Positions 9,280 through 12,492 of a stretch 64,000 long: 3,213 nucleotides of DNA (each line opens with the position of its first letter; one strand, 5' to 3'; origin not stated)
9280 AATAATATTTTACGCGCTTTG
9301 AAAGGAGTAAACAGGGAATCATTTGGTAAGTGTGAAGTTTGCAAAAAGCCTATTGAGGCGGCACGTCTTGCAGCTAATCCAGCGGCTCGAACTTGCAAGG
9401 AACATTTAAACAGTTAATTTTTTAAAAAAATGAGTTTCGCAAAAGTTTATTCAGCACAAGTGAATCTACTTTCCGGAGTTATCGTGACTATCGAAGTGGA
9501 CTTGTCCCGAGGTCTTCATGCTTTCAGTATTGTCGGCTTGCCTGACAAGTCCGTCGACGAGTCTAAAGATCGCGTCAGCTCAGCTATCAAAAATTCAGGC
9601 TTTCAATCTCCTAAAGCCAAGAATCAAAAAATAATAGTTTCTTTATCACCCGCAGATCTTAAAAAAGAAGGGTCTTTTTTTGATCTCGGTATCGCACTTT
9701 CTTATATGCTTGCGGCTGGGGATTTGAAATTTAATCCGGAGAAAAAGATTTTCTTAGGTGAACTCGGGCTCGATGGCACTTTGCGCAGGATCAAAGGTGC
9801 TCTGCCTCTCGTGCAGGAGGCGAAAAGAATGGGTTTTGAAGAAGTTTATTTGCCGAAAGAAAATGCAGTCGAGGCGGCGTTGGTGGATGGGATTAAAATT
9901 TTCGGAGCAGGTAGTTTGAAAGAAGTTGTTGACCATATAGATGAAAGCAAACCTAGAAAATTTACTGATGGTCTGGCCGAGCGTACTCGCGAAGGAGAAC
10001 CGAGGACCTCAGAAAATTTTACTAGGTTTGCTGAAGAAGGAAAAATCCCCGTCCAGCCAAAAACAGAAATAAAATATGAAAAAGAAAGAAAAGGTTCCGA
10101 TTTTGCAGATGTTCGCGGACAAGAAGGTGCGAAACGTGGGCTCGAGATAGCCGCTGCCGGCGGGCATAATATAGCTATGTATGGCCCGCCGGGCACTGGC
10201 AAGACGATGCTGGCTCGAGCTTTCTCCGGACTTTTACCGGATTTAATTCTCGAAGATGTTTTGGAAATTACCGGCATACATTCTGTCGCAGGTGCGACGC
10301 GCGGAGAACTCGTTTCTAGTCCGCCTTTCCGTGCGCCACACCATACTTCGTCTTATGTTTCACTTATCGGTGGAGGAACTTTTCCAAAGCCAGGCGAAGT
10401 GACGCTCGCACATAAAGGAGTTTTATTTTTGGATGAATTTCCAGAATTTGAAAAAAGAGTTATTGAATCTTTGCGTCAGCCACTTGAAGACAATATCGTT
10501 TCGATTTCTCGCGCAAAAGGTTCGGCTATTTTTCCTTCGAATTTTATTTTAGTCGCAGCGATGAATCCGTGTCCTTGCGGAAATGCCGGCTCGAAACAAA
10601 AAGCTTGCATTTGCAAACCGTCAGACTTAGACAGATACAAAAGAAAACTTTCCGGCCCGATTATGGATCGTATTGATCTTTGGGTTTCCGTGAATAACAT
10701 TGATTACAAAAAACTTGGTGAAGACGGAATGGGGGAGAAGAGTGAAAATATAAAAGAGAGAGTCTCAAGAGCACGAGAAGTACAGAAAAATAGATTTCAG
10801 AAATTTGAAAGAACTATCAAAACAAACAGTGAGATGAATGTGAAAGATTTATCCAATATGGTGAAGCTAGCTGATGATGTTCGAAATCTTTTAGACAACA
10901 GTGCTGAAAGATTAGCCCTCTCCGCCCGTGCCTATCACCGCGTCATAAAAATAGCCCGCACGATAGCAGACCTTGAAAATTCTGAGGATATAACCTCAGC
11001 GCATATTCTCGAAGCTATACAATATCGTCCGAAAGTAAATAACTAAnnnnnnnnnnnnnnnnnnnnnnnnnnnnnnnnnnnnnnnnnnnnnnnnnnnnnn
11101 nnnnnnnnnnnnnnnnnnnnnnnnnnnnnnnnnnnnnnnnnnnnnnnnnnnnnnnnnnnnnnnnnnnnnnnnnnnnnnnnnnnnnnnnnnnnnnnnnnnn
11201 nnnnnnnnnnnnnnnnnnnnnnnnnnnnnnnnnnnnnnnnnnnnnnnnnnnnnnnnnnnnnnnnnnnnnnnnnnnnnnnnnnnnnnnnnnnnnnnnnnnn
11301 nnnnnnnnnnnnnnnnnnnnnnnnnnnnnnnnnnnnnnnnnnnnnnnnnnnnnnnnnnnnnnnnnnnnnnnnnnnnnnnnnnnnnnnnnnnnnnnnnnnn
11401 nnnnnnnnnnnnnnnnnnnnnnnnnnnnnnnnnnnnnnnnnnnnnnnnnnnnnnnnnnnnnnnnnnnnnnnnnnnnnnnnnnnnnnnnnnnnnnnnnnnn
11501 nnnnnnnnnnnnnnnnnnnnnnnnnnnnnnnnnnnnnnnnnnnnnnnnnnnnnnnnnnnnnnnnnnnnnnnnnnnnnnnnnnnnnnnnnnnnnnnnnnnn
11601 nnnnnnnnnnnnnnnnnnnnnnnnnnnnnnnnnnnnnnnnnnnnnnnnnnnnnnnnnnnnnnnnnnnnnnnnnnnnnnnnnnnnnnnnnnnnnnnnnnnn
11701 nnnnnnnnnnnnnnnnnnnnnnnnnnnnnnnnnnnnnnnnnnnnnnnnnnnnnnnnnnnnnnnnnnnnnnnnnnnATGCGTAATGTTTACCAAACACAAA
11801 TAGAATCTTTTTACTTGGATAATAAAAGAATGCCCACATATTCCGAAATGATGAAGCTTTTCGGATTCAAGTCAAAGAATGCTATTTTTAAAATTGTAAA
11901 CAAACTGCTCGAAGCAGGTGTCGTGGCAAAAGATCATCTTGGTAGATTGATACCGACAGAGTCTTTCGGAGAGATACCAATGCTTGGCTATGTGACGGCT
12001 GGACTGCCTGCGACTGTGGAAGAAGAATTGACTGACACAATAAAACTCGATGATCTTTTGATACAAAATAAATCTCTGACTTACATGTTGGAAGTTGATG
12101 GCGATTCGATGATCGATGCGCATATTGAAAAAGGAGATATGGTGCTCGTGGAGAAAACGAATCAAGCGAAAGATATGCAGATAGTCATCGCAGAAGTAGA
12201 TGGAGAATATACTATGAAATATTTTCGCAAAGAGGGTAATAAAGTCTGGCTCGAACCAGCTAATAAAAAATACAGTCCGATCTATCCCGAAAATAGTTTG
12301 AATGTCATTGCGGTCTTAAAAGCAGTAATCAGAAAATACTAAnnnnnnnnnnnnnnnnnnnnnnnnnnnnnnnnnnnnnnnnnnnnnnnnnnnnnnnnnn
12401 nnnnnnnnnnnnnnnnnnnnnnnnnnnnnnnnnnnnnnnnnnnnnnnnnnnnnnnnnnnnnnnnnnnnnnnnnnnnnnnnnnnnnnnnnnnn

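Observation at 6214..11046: Operon encoding a single-chain partner-switching-like regulator (wHTH + GHKL kinase + STAS/DUF4325) with a TrmB regulator, a membrane protein, a DksA/TraR zinc finger and ComM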

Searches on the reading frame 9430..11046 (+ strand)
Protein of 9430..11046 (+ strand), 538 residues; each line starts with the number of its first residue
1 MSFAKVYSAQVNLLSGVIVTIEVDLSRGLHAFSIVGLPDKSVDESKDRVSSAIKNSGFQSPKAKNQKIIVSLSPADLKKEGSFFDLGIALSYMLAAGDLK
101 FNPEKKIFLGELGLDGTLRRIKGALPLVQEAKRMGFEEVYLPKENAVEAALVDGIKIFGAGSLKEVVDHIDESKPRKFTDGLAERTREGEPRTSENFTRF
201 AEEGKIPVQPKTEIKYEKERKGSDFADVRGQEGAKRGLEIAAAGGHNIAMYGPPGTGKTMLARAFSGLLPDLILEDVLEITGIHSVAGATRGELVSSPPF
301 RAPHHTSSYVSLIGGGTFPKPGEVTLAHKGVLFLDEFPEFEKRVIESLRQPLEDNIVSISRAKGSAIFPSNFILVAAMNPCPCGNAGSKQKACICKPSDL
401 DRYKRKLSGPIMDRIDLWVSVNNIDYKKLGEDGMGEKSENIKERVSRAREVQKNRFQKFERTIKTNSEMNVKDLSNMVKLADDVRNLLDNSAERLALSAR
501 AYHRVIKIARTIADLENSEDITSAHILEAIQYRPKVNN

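Call 3: search_protein_families(library=pfam, proteins=[window:9430-11046:+], max_evalue=0.1)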
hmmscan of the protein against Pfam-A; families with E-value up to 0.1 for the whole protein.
window:9430-11046:+ (538 aa): 16 families
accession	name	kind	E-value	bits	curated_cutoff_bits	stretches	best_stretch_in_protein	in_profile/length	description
PF01078.27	Mg_chelatase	-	1.3e-88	296.2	20.3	1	224-428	1-206/207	Magnesium chelatase, subunit ChlI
PF13541.12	ChlI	-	1.1e-39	135.5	27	1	21-145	1-121/121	Subunit ChlI of Mg-chelatase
PF13335.12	Mg_chelatase_C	-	3.7e-30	104.8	26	1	435-533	1-94/94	Magnesium chelatase, subunit ChlI C-terminal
PF07728.20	AAA_5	-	1.7e-10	41.4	22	1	249-385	3-126/139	AAA domain (dynein-related subfamily)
PF00493.29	MCM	-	2e-07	30.8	23.3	1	320-381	113-174/224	MCM P-loop domain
PF00004.35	AAA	-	2.2e-05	25.3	21.2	1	249-269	2-22/131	ATPase family associated with various cellular activities (AAA)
PF05496.18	RuvB_N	-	0.00034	20.9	27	0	325-366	81-122/159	Holliday junction DNA helicase RuvB P-loop domain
PF00158.32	Sigma54_activat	-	0.00043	20.5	20.2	1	241-377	18-140/168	Sigma-54 interaction domain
PF05362.19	Lon_C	-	0.0084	16.1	21.1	1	16-148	40-175/205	Lon protease (S16) C-terminal proteolytic domain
PF13401.12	AAA_22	-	0.0088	16.8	27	1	247-269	7-29/130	AAA domain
PF00005.33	ABC_tran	-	0.0095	17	25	1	243-270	9-36/137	ABC transporter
PF13479.12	AAA_24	-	0.021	15.1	27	1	247-270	4-23/195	AAA domain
PF01695.23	IstB_IS21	-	0.041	13.8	24.1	1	246-266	93-113/238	IstB-like ATP binding protein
PF13191.12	AAA_16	-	0.043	14.8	32.6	0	243-266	21-45/167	AAA ATPase domain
PF22870.1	YibX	-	0.058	14.1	27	0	473-522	8-57/80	Protein YibX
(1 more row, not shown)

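Call 4: search_protein_families(library=ncbifam, proteins=[window:9430-11046:+], max_evalue=0.1)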
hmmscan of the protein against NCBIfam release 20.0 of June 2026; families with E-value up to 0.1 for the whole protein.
window:9430-11046:+ (538 aa): 33 families (the best 25 are shown)
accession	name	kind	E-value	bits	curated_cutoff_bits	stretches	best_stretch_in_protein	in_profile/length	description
TIGR00368.1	TIGR00368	hypoth_equivalog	2e-168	561.1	362.4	2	214-533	179-499/499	YifB family Mg chelatase-like AAA ATPase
NF007365.0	PRK09862.1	equivalog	9.7e-113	377.4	530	2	215-533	180-492/506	YifB family Mg chelatase-like AAA ATPase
TIGR02902.1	spore_lonB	equivalog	4.2e-15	55.4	723.3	3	103-169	462-529/531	ATP-dependent protease LonB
TIGR00764.1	lon_rel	equivalog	1.4e-13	50.3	516.6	2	227-281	19-73/608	ATP-dependent protease LonB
TIGR02903.1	spore_lon_C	equivalog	4.8e-11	41.9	678.8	3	318-360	255-297/615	Lon family ATP-dependent protease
TIGR02442.1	Cob-chelat-sub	hypoth_equivalog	1.2e-10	40.5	779.45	2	320-380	119-179/641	putative cobaltochelatase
TIGR00416.1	sms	equivalog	2.9e-07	29.6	403.05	1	79-166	368-453/454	DNA repair protein RadA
TIGR02031.1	BchD-ChlD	equivalog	6.6e-07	28.4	499.55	1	248-385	19-148/608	magnesium chelatase ATPase subunit D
TIGR03922.1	T7SS_EccA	equivalog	0.00012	20.8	466.65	1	234-269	302-336/557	type VII secretion AAA-ATPase EccA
NF000868.0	PRK00080.1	equivalog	0.00025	20.1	282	0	216-264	15-70/330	Holliday junction branch migration DNA helicase RuvB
TIGR00635.1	ruvB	equivalog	0.00029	20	299.05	0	247-264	32-49/305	Holliday junction branch migration DNA helicase RuvB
NF042959.1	IteA_antiphage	equivalog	0.00064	19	510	1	241-265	121-145/367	anti-phage ATPase IteA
NF038308.1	RNA_repair_RtcR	equivalog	0.00092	18.2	650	1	242-343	201-293/530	RNA repair transcriptional activator RtcR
TIGR01241.2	FtsH_fam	equivalog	0.0011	17.8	600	1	248-267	198-217/598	ATP-dependent zinc metalloprotease FtsH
NF003069.1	PRK03992.1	subfamily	0.0023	17.2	500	1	247-265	167-185/379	proteasome-activating nucleotidase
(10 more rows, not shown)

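Call 5: search_protein_families(library=padloc, proteins=[window:9430-11046:+], max_evalue=0.1)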
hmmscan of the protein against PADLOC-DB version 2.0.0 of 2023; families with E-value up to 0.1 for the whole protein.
window:9430-11046:+ (538 aa): 7 families
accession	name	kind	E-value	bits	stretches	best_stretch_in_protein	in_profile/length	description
PDLC04140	mad8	-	0.00039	18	1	230-271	12-53/314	mads_8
PDLC02196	IetA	-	0.0022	15.5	1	246-266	123-143/374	-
PDLC01995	RtcR_PspF2--CARF_AAA_HTH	-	0.0022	15.2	1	320-357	253-290/481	-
PDLC02195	IetA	-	0.0065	13.8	1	247-265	139-157/395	-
PDLC00915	TRIP13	-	0.0076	13.7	1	248-266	66-84/302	TRIP13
PDLC03838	DolB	-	0.0092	13.3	0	249-271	170-192/375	-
PDLC04232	IetA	-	0.056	10.8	1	246-266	117-137/330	-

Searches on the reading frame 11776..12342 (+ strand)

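Call 3: search_protein_families(library=pfam, proteins=[window:11776-12342:+], max_evalue=0.1)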
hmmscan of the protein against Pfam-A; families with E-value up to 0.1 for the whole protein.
window:11776-12342:+ (188 aa): 2 families
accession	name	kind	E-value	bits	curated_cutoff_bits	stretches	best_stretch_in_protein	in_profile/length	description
PF00717.28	Peptidase_S24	-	1.7e-28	99.1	23.3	1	68-179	1-113/116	Peptidase S24-like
PF01726.22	LexA_DNA_bind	-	0.063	13.5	23.7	0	19-51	25-57/65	LexA DNA binding domain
